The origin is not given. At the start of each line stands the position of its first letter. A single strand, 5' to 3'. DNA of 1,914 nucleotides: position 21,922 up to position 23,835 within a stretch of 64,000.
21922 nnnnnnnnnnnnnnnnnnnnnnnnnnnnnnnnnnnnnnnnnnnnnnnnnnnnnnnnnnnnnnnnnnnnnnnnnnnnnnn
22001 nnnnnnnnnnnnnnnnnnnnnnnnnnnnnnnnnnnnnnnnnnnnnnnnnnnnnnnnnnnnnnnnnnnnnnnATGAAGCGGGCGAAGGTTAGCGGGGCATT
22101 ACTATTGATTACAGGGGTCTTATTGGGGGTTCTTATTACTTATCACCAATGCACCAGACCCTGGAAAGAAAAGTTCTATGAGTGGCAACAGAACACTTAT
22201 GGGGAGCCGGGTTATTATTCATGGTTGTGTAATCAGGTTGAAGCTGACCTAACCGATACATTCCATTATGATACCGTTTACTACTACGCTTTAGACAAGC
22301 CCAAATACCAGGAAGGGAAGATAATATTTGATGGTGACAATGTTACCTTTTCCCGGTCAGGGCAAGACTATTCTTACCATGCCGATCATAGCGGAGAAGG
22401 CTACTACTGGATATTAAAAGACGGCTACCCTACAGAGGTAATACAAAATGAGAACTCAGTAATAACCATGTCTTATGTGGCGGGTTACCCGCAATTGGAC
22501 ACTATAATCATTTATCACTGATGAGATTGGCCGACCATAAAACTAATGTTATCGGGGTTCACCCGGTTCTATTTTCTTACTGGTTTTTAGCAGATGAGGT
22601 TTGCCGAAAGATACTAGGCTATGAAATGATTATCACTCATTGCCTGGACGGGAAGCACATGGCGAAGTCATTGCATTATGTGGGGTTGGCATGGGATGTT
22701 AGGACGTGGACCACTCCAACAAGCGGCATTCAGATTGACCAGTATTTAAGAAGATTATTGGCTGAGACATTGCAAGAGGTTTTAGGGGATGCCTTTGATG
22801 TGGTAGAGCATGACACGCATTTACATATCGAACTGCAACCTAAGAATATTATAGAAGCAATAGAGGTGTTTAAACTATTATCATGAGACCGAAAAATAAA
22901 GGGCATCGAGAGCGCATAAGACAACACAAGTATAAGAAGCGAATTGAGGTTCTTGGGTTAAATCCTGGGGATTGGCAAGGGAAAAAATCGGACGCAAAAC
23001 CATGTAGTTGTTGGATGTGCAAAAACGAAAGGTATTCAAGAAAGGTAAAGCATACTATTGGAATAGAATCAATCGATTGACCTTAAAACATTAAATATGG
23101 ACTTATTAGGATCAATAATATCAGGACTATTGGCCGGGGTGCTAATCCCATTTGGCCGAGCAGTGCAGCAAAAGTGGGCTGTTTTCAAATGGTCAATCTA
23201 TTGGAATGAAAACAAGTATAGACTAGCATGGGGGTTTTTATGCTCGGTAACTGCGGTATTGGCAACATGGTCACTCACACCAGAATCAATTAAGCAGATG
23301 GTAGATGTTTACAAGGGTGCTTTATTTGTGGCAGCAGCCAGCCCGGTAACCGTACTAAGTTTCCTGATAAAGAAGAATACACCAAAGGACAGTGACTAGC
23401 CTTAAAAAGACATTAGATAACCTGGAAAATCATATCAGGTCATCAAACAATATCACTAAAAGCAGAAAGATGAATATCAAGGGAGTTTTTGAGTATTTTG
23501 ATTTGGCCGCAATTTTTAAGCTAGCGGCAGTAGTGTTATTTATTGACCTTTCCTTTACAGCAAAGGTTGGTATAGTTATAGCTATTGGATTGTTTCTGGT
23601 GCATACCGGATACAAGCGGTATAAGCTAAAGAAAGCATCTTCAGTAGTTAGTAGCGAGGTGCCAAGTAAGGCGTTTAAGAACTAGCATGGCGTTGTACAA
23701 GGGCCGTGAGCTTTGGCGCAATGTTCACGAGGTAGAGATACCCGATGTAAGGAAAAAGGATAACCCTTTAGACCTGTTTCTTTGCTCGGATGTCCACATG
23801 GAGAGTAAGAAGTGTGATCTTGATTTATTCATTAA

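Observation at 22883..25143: Post-lysin accessory block at the prophage end: metallophosphoesterase plus membrane proteins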

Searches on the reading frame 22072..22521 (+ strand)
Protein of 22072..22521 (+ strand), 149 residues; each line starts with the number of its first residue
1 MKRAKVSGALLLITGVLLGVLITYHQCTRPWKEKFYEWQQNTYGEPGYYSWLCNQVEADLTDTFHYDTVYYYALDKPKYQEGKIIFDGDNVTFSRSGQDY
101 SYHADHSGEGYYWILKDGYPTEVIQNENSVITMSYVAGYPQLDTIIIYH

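Call 3: search_protein_families(library=pfam, proteins=[window:22072-22521:+], max_evalue=0.1)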
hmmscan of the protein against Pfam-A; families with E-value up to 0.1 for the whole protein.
window:22072-22521:+ (149 aa): 1 family
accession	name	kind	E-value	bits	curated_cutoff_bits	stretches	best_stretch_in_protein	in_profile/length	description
PF15052.11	TMEM169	-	0.08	13.6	27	0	10-68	71-124/131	TMEM169 protein family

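Call 4: search_protein_families(library=phrogs, proteins=[window:22072-22521:+], max_evalue=0.1)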
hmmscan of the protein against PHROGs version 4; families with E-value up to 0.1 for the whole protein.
window:22072-22521:+ (149 aa): 1 family
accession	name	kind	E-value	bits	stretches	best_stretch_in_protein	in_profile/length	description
phrog_16719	-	unknown function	0.067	14.2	0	44-75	12-43/64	-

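Call 63: search_protein_families(library=padloc, proteins=[window:22072-22521:+], max_evalue=0.01)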
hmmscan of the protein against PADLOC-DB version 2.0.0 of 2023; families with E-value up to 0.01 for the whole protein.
window:22072-22521:+ (149 aa): 0 families

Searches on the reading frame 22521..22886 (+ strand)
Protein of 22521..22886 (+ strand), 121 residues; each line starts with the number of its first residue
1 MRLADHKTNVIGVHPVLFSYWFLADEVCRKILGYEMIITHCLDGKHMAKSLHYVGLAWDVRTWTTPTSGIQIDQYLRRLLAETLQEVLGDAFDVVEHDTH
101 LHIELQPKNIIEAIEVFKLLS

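Call 3: search_protein_families(library=pfam, proteins=[window:22521-22886:+], max_evalue=0.1)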
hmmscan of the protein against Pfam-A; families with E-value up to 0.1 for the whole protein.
window:22521-22886:+ (121 aa): 0 families

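Call 4: search_protein_families(library=phrogs, proteins=[window:22521-22886:+], max_evalue=0.1)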
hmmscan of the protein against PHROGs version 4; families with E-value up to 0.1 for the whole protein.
window:22521-22886:+ (121 aa): 0 families

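Call 48: search_solved_structures(query=window:22521-22886:+, max_evalue=10, show_alignments=2)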
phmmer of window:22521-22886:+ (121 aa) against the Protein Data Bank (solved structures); distinct sequences matched with E-value up to 10: 21.
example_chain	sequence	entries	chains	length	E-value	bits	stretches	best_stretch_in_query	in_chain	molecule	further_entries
4eo5_A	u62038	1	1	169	1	12.7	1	30-83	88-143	Histone chaperone ASF1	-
9awe_A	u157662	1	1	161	1.1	12.7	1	30-83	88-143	Histone chaperone ASF1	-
5ucb_B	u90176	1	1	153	1.1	12.7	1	30-83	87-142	Histone chaperone ASF1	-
6f0y_A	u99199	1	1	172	1.1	12.7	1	30-83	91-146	Histone chaperone ASF1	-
5eii_G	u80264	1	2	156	1.1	12.7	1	30-83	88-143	Histone chaperone ASF1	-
4rrp_M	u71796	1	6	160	1.1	12.6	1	30-83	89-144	Antigen Asf1p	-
5uea_X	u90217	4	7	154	1.1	12.6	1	30-83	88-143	Histone chaperone ASF1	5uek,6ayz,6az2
2ygv_A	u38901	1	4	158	1.1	12.6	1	30-83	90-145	HISTONE CHAPERONE ASF1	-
1roc_A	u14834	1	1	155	1.1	12.6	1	30-83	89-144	Anti-silencing protein 1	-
1wg3_A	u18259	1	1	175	1.1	12.6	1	30-83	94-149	Anti-silencing protein 1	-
9avo_A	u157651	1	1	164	1.1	12.6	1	30-83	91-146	Histone chaperone ASF1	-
2hue_A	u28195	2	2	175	1.1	12.6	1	30-83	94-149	Anti-silencing protein 1 | Histone chaperone ASF1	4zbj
3n1r_A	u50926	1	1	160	1.3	12.4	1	42-109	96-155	Sonic hedgehog protein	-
3ho5_H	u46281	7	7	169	1.4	12.4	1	42-109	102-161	Sonic hedgehog protein | Sonic hedgehog protein N-product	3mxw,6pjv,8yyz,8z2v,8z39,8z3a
1vhh_A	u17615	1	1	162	1.4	12.3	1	42-109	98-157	SONIC HEDGEHOG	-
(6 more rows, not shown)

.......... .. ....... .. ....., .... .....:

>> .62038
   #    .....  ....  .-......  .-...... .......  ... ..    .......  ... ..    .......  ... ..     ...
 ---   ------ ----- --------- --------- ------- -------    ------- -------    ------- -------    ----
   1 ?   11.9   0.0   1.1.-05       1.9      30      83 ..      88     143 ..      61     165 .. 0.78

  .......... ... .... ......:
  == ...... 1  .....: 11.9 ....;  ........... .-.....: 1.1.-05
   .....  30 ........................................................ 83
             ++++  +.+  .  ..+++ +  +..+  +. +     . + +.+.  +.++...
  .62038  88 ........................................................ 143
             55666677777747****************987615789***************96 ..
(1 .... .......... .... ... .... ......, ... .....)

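Call 63: search_protein_families(library=padloc, proteins=[window:22521-22886:+], max_evalue=0.01)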
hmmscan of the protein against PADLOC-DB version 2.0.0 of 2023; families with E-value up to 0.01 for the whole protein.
window:22521-22886:+ (121 aa): 0 families

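Call 74: find_homologous_proteins(query=window:22521-22886:+, max_evalue=0.001)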
Query window:22521-22886:+ (121 aa): 1 proteins with E <= 0.001 among 3 candidates.
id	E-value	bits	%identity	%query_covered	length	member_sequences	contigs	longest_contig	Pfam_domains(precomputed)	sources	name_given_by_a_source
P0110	1.4e-76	272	100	100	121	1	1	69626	-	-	-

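Call 79: predict_structure(protein=window:22521-22886:+)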
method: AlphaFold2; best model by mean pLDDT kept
length: 121 residues; sequences in the alignment: 1
mean_pLDDT: 44.9   pTM: 0.42
mean pLDDT of the five models: 44.9, 44.2, 43.7, 42.8, 34.0
residues with pLDDT >= 90: 0; 70-90: 3; 50-70: 49; < 50: 69
segments of 3 or more residues with pLDDT < 50: 1-19, 31-71, 115-121
pLDDT, mean of each block of 10 residues (from residue 1): 25 35 52 37 29 34 38 59 67 61 57 47 31
secondary structure, 60 per line:
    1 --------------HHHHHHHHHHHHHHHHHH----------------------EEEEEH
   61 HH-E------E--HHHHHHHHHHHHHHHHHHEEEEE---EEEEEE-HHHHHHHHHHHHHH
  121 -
elements in order: H15-32 E55-59 H74-91 E92-96 E100-105 H107-120

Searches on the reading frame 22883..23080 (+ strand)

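Call 3: search_protein_families(library=pfam, proteins=[window:22883-23080:+], max_evalue=0.1)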
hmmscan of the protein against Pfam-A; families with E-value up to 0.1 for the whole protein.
window:22883-23080:+ (65 aa): 0 families

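Call 4: search_protein_families(library=phrogs, proteins=[window:22883-23080:+], max_evalue=0.1)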
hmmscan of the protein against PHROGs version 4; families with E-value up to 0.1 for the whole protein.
window:22883-23080:+ (65 aa): 1 family
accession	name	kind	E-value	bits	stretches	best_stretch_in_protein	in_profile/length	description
phrog_4499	-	unknown function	0.035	15.6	1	34-50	41-58/88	-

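Call 63: search_protein_families(library=padloc, proteins=[window:22883-23080:+], max_evalue=0.01)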
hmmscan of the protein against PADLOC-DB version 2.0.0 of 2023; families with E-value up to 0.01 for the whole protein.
window:22883-23080:+ (65 aa): 0 families

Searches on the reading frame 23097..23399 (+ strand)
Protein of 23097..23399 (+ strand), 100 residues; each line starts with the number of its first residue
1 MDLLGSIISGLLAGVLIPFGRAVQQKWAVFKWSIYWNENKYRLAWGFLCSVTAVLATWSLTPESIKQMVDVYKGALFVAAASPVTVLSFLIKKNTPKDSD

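Call 3: search_protein_families(library=pfam, proteins=[window:23097-23399:+], max_evalue=0.1)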
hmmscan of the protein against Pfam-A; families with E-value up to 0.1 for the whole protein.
window:23097-23399:+ (100 aa): 0 families

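Call 4: search_protein_families(library=phrogs, proteins=[window:23097-23399:+], max_evalue=0.1)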
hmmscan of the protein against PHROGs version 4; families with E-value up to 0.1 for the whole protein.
window:23097-23399:+ (100 aa): 1 family
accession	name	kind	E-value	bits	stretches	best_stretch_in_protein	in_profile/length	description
phrog_35517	-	unknown function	0.0076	17.2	1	21-50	24-53/137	-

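Call 63: search_protein_families(library=padloc, proteins=[window:23097-23399:+], max_evalue=0.01)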
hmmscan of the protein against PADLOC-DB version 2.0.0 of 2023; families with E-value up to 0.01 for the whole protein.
window:23097-23399:+ (100 aa): 0 families

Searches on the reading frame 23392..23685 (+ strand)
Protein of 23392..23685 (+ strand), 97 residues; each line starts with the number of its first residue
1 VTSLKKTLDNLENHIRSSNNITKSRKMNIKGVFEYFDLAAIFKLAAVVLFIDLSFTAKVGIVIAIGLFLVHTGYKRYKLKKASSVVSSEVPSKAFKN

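Call 3: search_protein_families(library=pfam, proteins=[window:23392-23685:+], max_evalue=0.1)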
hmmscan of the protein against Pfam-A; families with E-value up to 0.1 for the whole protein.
window:23392-23685:+ (97 aa): 0 families

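Call 4: search_protein_families(library=phrogs, proteins=[window:23392-23685:+], max_evalue=0.1)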
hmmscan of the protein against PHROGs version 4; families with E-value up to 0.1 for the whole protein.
window:23392-23685:+ (97 aa): 2 families
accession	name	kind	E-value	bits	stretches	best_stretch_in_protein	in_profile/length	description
phrog_3913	-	unknown function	0.028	15.6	1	56-83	4-31/89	-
phrog_16515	-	unknown function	0.059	14.6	1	41-71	15-45/62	-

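Call 63: search_protein_families(library=padloc, proteins=[window:23392-23685:+], max_evalue=0.01)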
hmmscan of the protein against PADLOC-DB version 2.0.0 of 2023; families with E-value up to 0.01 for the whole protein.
window:23392-23685:+ (97 aa): 0 families
